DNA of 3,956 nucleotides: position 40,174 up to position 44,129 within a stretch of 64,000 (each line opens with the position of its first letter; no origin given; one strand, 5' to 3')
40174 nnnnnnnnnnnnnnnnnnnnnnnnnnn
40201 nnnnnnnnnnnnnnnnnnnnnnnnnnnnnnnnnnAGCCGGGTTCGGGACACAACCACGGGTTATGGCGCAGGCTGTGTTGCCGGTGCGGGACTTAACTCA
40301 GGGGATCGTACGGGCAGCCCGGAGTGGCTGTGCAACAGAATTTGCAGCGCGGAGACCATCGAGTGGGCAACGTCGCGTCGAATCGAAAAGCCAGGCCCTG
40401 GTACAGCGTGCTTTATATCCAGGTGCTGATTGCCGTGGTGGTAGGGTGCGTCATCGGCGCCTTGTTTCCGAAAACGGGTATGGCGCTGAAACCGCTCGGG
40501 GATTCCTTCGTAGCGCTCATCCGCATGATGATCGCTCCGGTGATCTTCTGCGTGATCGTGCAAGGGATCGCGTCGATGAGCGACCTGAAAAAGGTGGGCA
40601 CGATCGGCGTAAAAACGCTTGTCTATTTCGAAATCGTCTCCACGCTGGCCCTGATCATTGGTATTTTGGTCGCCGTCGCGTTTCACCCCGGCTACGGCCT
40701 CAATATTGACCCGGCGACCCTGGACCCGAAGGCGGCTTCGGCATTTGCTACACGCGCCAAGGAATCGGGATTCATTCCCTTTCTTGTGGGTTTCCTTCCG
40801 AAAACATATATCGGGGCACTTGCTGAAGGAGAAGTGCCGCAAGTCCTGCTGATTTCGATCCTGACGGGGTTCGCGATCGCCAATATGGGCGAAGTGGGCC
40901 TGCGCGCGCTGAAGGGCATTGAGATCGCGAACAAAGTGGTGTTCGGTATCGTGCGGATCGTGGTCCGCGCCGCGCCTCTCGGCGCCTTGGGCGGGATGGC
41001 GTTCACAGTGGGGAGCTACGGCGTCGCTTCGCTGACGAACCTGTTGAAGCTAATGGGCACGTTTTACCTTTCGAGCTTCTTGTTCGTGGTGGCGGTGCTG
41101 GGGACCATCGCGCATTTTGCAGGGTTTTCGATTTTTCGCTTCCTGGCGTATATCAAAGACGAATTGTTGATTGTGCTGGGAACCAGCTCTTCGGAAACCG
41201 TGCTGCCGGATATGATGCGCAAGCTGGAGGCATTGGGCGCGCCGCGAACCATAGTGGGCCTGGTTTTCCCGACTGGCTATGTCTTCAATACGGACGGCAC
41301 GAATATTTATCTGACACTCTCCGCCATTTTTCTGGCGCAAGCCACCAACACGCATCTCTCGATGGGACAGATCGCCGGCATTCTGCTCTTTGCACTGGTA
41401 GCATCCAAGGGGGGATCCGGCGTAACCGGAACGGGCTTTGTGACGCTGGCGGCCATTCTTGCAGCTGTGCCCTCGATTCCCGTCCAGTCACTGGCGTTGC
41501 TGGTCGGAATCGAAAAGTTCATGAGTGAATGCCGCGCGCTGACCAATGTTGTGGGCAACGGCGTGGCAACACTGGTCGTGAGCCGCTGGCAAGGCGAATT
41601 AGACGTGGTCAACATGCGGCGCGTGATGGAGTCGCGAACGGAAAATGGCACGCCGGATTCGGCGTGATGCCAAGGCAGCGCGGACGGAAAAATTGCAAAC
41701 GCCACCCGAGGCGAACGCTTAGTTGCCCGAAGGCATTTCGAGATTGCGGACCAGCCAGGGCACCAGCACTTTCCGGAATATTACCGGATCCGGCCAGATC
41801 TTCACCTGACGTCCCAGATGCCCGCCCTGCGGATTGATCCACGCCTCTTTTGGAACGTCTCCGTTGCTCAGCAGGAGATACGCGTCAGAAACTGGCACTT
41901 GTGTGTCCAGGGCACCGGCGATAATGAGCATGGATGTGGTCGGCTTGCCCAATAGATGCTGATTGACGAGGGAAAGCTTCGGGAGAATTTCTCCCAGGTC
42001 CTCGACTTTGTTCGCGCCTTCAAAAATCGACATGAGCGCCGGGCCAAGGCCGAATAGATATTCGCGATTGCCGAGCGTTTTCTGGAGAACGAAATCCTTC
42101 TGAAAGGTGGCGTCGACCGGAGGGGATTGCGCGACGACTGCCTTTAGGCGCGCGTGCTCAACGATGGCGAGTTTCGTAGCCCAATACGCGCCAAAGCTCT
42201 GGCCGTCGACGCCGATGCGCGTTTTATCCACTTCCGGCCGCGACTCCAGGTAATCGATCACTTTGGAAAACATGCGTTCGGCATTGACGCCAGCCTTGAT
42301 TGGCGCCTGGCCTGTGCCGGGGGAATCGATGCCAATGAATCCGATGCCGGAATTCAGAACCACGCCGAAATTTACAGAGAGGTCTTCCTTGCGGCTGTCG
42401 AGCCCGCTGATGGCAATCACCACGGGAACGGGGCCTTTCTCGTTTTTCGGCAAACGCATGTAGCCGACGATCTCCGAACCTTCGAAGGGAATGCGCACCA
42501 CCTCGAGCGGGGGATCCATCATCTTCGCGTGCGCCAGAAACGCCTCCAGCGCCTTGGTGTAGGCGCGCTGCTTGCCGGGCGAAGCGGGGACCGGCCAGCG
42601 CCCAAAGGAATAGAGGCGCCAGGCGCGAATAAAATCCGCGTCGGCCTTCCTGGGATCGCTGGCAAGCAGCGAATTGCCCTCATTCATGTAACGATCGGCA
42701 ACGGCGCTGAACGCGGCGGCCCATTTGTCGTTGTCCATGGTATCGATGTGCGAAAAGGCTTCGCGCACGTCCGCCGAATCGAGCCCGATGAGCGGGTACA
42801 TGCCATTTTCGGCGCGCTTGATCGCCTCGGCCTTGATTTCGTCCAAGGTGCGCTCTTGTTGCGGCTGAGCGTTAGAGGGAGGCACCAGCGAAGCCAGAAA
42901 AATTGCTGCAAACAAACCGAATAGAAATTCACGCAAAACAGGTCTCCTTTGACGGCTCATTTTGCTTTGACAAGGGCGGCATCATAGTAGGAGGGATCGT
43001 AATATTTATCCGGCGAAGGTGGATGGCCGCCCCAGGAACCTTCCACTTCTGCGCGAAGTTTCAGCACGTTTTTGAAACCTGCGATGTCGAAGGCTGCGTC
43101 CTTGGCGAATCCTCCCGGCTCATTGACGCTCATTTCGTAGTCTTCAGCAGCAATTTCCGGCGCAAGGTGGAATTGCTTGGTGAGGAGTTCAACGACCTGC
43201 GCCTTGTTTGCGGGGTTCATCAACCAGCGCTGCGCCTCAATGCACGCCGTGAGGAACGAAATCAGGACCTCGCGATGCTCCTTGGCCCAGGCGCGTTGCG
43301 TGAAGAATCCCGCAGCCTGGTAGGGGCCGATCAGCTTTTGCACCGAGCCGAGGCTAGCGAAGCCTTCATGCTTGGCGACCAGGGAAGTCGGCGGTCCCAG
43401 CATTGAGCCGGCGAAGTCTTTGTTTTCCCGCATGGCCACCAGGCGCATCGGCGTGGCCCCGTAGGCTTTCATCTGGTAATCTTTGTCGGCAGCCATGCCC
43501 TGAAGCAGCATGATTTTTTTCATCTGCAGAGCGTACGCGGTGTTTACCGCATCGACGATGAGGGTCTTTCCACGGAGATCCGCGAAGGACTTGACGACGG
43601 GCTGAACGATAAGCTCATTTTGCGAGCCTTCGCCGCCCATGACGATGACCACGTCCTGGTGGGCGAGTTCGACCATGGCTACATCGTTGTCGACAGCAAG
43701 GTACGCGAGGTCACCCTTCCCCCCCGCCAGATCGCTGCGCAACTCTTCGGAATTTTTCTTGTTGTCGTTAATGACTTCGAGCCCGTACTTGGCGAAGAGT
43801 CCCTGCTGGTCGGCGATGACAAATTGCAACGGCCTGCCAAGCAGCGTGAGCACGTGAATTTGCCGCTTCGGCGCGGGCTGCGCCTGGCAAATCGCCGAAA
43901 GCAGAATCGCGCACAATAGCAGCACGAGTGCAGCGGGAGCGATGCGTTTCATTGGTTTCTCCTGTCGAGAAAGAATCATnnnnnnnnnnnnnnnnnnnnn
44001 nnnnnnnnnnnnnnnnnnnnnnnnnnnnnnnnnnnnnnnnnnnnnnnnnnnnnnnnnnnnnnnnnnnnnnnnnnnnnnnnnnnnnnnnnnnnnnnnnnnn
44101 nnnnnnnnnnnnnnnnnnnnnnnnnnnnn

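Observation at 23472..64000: About 40-kb catabolic island for an unidentified substrate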

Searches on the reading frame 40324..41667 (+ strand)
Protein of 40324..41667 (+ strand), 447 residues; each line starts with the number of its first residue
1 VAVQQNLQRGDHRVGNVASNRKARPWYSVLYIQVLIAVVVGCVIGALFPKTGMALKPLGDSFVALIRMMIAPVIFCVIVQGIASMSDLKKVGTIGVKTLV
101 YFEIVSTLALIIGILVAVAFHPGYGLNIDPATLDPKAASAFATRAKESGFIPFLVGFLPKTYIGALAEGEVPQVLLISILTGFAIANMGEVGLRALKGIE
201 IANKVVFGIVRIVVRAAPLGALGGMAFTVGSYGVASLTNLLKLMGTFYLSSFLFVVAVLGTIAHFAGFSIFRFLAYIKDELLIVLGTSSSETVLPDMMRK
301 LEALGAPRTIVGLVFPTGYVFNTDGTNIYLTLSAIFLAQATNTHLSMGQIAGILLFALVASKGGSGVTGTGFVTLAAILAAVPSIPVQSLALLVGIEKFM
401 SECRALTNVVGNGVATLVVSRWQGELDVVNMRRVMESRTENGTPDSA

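Call 5: search_protein_families(library=pfam, proteins=[window:40324-41667:+], max_evalue=0.001)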
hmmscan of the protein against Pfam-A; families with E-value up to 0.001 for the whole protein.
window:40324-41667:+ (447 aa): 1 family
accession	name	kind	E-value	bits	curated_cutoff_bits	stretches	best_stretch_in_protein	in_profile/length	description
PF00375.23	SDF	-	1.3e-96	324.4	27.9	1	30-422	1-387/387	Sodium:dicarboxylate symporter family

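Call 9: search_protein_families(library=ncbifam, proteins=[window:40324-41667:+], max_evalue=0.00001)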
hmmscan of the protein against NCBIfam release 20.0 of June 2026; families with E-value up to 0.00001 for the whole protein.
window:40324-41667:+ (447 aa): 4 families
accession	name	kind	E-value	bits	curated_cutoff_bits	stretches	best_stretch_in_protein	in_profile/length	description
NF002461.0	PRK01663.1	subfamily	3.1e-171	570.1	513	1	24-441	3-420/428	C4-dicarboxylate transporter DctA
NF009587.0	PRK13027.1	subfamily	2.2e-154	514.5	570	1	27-440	6-420/442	C4-dicarboxylate transporter DctA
NF008440.0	PRK11283.1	equivalog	1.9e-81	274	638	1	30-432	8-421/437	glutamate/aspartate:proton symporter GltP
NF010151.0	PRK13628.1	equivalog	2.6e-14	53.1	308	1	30-375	16-352/407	serine/threonine transporter SstT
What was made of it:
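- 40324..41667 (+): DctA1, a C4-dicarboxylate transporter. NF002461 570 bits against 513 (call 9).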

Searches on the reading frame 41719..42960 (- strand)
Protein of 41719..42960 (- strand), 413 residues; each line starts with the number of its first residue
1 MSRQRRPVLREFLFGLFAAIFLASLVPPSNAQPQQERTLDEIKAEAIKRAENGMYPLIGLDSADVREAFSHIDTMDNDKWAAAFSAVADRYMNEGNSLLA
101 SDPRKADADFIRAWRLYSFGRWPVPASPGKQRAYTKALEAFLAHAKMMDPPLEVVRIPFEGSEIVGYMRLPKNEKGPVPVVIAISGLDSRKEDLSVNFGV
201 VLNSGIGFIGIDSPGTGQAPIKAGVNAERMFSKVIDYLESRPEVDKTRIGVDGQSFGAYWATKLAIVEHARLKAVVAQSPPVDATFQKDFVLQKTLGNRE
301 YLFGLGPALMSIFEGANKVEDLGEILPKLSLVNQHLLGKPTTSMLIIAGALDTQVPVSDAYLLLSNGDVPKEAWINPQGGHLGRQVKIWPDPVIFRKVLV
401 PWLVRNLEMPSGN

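Call 5: search_protein_families(library=pfam, proteins=[window:41719-42960:-], max_evalue=0.001)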
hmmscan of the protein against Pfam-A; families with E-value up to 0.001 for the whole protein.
window:41719-42960:- (413 aa): 5 families
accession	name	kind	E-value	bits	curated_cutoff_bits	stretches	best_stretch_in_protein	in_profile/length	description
PF06500.17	FrsA-like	-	2.5e-18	66.5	22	1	100-364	115-378/414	Esterase FrsA-like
PF00326.27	Peptidase_S9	-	5.2e-09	36.3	22.6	1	231-384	48-190/213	Prolyl oligopeptidase family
PF08840.17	BAAT_C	-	3.2e-05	24.5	20.9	1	231-282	6-56/210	BAAT / Acyl-CoA thioester hydrolase C terminal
PF02129.25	Peptidase_S15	-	5.7e-05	23.4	23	1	170-284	11-132/262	X-Pro dipeptidyl-peptidase (S15 family)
PF05448.18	AXE1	-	0.0002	20.7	21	0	234-293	163-220/321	Acetyl xylan esterase (AXE1)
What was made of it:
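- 41719..42960 (-): Exported FrsA/Ayg1-family alpha/beta hydrolase. Call 5.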

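Call 9: search_protein_families(library=ncbifam, proteins=[window:41719-42960:-], max_evalue=0.00001)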
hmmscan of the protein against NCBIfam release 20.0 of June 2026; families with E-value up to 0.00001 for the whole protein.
window:41719-42960:- (413 aa): 1 family
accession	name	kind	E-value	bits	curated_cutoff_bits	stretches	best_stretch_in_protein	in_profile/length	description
NF003460.0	PRK05077.1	equivalog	1.1e-25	90.3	477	1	78-366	95-380/414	esterase FrsA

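Call 55: search_solved_structures(query=window:41719-42936:-, max_evalue=0.001)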
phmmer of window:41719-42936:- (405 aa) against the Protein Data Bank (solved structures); distinct sequences matched with E-value up to 0.001: 11.
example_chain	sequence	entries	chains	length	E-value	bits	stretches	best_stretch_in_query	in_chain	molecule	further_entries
8qd7_A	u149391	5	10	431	1.3e-30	110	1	68-375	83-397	Yellowish-green 1-like protein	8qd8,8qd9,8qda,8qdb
8qd1_A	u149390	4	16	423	3.4e-23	85.6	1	64-375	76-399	Pigment biosynthesis protein yellowish-green 1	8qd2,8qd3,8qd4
3mve_A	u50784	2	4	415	1e-12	51.1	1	104-287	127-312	UPF0255 protein VV1_0328 | UPF0255 protein frsA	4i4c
3our_A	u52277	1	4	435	1.1e-12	50.9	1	104-287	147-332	UPF0255 protein VV1_0328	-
2jbw_A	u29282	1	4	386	4.4e-12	49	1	120-268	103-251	2,6-DIHYDROXY-PSEUDO-OXYNICOTINE HYDROLASE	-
4ywf_A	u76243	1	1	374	2.3e-07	33.4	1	92-279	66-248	AbyA5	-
3fnb_A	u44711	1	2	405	3.3e-07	32.9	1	133-276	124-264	Acylaminoacyl peptidase SMU_737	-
5no5_A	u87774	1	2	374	4.2e-07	32.6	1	92-279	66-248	AbyA5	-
7q4h_A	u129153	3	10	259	2.8e-06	29.8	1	146-275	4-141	Hydrolase_4 domain-containing protein | Serine aminopeptidase S33 domain-containing protein | Prolyl oligopeptidase family protein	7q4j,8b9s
9h0z_A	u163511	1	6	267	7.6e-06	28.4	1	146-287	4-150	Serine aminopeptidase S33 domain-containing protein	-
9pjb_A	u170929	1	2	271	0.00012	24.5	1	151-374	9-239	MHETase MHT043-5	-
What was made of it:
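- Closest known: Sb-PTE. Same: The FrsA-like hydrolase belongs to the same sequence family as Ayg1 (call 55).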

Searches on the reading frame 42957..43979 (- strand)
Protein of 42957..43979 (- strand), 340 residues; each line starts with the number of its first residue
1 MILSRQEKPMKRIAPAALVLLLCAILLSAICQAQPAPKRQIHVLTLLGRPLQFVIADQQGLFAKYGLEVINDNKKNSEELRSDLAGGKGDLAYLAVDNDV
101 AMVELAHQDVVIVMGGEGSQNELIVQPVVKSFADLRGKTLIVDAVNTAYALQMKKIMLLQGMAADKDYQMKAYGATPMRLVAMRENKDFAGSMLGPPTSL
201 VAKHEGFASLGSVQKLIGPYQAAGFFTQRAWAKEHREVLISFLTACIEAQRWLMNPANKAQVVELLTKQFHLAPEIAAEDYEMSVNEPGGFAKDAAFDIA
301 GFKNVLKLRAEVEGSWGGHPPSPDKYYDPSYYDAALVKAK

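Call 6: search_protein_families(library=pfam, proteins=[window:42957-43979:-], max_evalue=0.001)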
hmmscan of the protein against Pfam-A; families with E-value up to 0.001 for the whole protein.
window:42957-43979:- (340 aa): 2 families
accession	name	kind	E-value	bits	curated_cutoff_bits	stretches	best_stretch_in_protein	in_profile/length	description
PF13379.11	NMT1_2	-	1.2e-12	48.7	24.7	1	52-266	20-251/252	NMT1-like family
PF09084.16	NMT1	-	2.3e-06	28.1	20.5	1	53-255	7-211/216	NMT1/THI5 like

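Call 9: search_protein_families(library=ncbifam, proteins=[window:42957-43979:-], max_evalue=0.00001)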
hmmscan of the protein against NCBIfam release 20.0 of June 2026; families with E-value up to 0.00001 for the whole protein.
window:42957-43979:- (340 aa): 1 family
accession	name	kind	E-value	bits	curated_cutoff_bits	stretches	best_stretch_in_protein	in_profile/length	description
TIGR01728.1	SsuA_fam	subfamily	1.2e-06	28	163.5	1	52-275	13-236/290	aliphatic sulfonate ABC transporter substrate-binding protein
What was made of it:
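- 42957..43979 (-): Orphan NMT1/SsuA-like periplasmic binding protein. Calls 6 and 9.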
